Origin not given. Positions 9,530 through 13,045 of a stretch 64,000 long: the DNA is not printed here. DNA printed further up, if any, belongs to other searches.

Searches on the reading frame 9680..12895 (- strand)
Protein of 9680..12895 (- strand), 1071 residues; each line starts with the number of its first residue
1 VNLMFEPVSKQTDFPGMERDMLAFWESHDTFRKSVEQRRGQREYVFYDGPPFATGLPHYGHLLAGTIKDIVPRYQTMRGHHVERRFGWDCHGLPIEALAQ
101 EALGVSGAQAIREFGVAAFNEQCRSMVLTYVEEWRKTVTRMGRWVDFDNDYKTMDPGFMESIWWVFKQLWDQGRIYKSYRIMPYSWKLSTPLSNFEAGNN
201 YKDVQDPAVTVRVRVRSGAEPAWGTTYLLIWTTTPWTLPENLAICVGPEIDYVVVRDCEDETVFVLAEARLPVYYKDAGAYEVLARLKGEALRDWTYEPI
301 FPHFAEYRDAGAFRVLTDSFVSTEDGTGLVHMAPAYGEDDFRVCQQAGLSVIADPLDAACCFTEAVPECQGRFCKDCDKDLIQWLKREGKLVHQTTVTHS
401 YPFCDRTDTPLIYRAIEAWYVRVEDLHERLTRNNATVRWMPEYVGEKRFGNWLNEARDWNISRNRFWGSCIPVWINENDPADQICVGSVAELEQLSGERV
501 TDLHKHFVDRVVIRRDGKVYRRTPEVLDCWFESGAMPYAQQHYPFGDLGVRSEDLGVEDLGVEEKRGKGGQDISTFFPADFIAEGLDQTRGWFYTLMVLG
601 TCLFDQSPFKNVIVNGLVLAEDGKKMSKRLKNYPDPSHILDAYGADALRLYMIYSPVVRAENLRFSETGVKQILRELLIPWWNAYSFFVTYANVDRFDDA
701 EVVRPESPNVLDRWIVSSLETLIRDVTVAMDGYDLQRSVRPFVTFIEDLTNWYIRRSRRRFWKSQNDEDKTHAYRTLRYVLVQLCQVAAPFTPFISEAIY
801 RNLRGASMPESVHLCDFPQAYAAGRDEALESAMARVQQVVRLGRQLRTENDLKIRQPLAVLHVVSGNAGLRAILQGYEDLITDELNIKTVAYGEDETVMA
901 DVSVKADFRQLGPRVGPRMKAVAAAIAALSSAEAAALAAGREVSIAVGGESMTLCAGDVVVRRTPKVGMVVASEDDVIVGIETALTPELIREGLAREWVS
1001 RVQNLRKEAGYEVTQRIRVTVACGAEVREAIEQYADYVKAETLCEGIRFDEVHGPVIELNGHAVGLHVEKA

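Call 65: search_protein_families(library=pfam, proteins=[window:9680-12895:-], max_evalue=0.001)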
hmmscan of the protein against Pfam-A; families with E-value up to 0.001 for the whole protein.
window:9680-12895:- (1071 aa): 4 families
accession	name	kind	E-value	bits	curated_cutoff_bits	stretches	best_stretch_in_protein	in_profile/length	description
PF00133.28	tRNA-synt_1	-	7e-147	489.9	22.7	2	21-546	2-318/414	tRNA synthetases class I (I, L, M and V)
PF19302.4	DUF5915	-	4.1e-54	183.5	27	1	878-1070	1-194/195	Domain of unknown function (DUF5915)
PF08264.19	Anticodon_1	-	4.3e-32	111.5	25.1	1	712-860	1-146/148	Anticodon-binding domain of tRNA ligase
PF09334.17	tRNA-synt_1g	-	3.4e-16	59.4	20.1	2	51-113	8-69/391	tRNA synthetases class I (M)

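Call 83: list_cluster_members(proteins=[window:9680-12886:-])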
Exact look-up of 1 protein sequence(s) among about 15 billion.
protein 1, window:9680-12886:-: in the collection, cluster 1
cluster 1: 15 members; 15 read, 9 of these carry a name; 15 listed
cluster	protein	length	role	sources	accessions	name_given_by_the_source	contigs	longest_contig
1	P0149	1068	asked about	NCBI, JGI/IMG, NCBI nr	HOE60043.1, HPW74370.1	MAG TPA: isoleucine--tRNA ligase [Kiritimatiellia bacterium] | isoleucyl-tRNA synthetase | isoleucine--tRNA ligase [Kiritimatiellia bacterium]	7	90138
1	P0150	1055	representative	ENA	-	-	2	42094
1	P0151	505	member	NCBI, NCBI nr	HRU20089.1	MAG TPA: class I tRNA ligase family protein, partial [Kiritimatiellia bacterium] | class I tRNA ligase family protein [Kiritimatiellia bacterium]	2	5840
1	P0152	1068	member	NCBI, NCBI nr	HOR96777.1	MAG TPA: isoleucine--tRNA ligase [Kiritimatiellia bacterium] | isoleucine--tRNA ligase [Kiritimatiellia bacterium]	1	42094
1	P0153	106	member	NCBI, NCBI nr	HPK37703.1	MAG TPA: DUF5915 domain-containing protein, partial [Kiritimatiellia bacterium] | DUF5915 domain-containing protein [Kiritimatiellia bacterium]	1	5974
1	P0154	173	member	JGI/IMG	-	isoleucyl-tRNA synthetase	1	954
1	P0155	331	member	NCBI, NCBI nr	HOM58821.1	MAG TPA: DUF5915 domain-containing protein, partial [Kiritimatiellia bacterium] | DUF5915 domain-containing protein [Kiritimatiellia bacterium]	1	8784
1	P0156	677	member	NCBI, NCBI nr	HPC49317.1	MAG TPA: isoleucine--tRNA ligase, partial [Kiritimatiellia bacterium] | isoleucine--tRNA ligase [Kiritimatiellia bacterium]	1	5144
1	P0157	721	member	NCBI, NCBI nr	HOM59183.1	MAG TPA: isoleucine--tRNA ligase, partial [Kiritimatiellia bacterium] | isoleucine--tRNA ligase [Kiritimatiellia bacterium]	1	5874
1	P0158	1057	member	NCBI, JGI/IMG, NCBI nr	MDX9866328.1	MAG: isoleucine--tRNA ligase [Kiritimatiellia bacterium] | isoleucyl-tRNA synthetase | isoleucine--tRNA ligase [Kiritimatiellia bacterium]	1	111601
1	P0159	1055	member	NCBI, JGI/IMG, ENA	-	-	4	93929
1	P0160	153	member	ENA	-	-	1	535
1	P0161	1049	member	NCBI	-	-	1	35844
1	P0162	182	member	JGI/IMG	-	-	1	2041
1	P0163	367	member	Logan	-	-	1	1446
